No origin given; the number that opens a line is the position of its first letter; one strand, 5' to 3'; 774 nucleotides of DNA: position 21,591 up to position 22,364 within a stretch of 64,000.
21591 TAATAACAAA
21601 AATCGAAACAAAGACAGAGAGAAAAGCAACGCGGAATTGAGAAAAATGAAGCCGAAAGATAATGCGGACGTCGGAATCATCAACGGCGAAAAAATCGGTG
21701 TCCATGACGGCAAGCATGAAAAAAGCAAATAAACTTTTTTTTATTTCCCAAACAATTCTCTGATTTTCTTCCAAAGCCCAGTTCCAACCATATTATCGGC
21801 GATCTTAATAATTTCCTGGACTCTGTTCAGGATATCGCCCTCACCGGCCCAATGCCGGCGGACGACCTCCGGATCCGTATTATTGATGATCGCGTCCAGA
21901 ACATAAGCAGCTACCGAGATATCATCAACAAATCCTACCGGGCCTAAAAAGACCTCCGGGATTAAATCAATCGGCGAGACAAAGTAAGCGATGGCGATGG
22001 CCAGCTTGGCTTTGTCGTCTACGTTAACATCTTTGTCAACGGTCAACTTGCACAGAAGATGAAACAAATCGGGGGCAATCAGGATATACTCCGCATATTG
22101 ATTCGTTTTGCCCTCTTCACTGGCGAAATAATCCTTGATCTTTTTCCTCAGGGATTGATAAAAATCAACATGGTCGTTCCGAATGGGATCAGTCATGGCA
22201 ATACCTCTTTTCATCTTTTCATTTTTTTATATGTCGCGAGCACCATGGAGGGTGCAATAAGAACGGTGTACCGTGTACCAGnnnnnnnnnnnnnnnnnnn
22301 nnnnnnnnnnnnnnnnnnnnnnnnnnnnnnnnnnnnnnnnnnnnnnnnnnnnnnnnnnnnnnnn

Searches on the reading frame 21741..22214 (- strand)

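Call 45: search_protein_families(library=pfam, proteins=[window:21741-22214:-], max_evalue=0.001)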
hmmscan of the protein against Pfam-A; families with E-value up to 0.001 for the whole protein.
window:21741-22214:- (157 aa): 1 family
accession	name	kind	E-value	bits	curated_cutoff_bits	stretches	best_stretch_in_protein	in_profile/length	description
PF06803.17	DUF1232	-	1.9e-13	50.4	23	1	68-103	2-36/37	Protein of unknown function (DUF1232)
